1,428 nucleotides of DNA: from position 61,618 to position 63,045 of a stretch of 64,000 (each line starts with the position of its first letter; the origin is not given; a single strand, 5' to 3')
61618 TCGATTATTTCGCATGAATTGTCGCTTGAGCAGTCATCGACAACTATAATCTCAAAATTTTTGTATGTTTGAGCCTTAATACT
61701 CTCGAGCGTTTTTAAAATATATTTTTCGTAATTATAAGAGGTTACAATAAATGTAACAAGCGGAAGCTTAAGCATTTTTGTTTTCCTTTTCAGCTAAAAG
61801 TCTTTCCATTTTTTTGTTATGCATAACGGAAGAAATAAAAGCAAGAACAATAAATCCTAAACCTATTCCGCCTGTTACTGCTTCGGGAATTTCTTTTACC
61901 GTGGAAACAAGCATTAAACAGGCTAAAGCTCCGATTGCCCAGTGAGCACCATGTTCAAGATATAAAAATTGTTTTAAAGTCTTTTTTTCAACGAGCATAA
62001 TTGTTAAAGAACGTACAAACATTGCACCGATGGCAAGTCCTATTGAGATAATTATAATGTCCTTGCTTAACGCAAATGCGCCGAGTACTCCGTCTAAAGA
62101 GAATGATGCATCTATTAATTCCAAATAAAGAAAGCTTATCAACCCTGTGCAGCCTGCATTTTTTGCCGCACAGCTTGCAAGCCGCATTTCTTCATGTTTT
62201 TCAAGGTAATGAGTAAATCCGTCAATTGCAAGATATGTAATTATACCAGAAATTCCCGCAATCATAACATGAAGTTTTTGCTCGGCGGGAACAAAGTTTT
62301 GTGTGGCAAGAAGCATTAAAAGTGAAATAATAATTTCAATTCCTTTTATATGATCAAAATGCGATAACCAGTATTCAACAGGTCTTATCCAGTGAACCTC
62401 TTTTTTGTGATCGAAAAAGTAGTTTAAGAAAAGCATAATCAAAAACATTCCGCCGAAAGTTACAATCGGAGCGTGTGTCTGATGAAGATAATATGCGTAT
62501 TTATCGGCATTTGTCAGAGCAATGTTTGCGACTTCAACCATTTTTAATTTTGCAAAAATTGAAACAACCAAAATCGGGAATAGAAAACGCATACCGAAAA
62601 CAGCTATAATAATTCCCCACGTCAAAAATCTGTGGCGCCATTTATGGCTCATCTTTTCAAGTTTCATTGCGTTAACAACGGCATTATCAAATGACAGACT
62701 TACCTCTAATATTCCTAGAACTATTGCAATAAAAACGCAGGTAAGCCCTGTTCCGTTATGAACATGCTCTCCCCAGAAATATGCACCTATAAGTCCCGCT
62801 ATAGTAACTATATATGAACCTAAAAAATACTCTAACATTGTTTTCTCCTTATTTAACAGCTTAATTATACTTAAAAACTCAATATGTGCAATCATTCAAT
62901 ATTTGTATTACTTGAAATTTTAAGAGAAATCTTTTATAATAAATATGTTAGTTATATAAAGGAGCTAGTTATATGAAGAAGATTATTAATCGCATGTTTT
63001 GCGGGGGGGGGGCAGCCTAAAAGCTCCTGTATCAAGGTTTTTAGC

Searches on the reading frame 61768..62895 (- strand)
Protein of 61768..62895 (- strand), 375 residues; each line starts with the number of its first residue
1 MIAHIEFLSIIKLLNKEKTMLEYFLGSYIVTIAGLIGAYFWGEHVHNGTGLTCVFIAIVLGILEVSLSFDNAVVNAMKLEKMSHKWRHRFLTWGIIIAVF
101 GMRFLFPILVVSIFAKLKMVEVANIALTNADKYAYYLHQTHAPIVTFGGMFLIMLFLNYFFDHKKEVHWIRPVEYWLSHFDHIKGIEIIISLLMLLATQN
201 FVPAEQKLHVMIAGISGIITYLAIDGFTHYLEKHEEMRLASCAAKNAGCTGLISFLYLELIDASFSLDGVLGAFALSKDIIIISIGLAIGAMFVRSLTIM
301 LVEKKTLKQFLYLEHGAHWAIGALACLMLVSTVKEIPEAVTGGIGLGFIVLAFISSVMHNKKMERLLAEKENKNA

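Call 16: search_protein_families(library=pfam, max_evalue=0.00001, proteins=[window:61768-62895:-])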
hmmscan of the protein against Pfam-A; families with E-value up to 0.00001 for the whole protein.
window:61768-62895:- (375 aa): 2 families
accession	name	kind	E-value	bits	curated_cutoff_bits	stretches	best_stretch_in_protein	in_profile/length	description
PF04332.21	DUF475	-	1.7e-107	360.1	27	1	69-362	1-292/293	Protein of unknown function (DUF475)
PF03741.22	TerC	-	9.8e-19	68.2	27.8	2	61-214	4-134/178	Integral membrane protein TerC family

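Call 28: find_encoding_contigs(protein=window:61768-62895:-, flank=4000, max_places=10)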
Protein window:61768-62895:- (375 aa): 24 contigs read that carry it; 10 places shown.
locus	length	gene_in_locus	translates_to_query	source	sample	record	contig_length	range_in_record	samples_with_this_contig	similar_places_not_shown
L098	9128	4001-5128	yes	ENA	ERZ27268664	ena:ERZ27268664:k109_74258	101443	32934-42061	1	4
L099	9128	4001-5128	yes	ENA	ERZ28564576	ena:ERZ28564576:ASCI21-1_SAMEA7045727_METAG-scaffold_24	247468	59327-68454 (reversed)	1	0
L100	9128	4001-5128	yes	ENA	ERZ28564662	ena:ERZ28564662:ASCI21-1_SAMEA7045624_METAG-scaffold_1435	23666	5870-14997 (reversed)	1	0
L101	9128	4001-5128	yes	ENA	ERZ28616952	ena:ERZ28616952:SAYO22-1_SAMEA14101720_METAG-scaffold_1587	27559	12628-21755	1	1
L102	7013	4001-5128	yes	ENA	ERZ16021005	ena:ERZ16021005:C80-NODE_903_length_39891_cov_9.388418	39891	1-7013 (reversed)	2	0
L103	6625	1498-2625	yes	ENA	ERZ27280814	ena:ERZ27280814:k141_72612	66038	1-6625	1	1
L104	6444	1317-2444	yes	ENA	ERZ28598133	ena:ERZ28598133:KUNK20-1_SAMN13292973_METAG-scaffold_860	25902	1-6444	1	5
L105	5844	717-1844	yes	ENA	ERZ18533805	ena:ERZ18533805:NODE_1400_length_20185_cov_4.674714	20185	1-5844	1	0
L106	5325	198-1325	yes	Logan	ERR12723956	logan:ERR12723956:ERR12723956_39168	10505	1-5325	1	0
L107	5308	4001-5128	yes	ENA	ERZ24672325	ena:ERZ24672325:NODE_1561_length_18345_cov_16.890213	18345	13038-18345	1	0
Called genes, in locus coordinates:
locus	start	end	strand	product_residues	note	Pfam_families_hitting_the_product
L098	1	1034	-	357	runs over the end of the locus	PF03462:PCRF, PF00472:RF-1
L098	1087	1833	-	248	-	PF07963:N_methyl (faint)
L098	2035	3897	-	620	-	-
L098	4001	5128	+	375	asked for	PF03741:TerC, PF04332:DUF475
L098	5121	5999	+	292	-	PF00535:Glycos_transf_2, PF10111:Glyco_tranf_2_2, PF13506:Glyco_transf_21 (weak), PF13641:Glyco_tranf_2_3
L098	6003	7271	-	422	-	PF05221:AdoHcyase, PF02826:2-Hacid_dh_C, PF00670:AdoHcyase_NAD, PF07991:KARI_N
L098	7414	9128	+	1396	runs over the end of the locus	-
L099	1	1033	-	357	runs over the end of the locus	PF03462:PCRF, PF00472:RF-1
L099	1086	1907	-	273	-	PF07963:N_methyl (faint)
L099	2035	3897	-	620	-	-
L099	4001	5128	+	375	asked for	PF03741:TerC, PF04332:DUF475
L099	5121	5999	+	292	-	PF00535:Glycos_transf_2, PF10111:Glyco_tranf_2_2, PF13506:Glyco_transf_21 (weak), PF13641:Glyco_tranf_2_3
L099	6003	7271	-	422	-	PF05221:AdoHcyase, PF02826:2-Hacid_dh_C, PF00670:AdoHcyase_NAD, PF07991:KARI_N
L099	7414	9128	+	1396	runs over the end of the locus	-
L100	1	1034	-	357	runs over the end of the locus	PF03462:PCRF, PF00472:RF-1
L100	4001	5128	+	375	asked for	PF03741:TerC, PF04332:DUF475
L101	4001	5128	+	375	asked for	PF03741:TerC, PF04332:DUF475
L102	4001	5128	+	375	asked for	PF03741:TerC, PF04332:DUF475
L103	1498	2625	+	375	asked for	PF03741:TerC, PF04332:DUF475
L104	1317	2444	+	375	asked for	PF03741:TerC, PF04332:DUF475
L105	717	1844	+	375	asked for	PF03741:TerC, PF04332:DUF475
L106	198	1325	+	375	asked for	PF03741:TerC, PF04332:DUF475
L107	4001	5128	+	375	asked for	PF03741:TerC, PF04332:DUF475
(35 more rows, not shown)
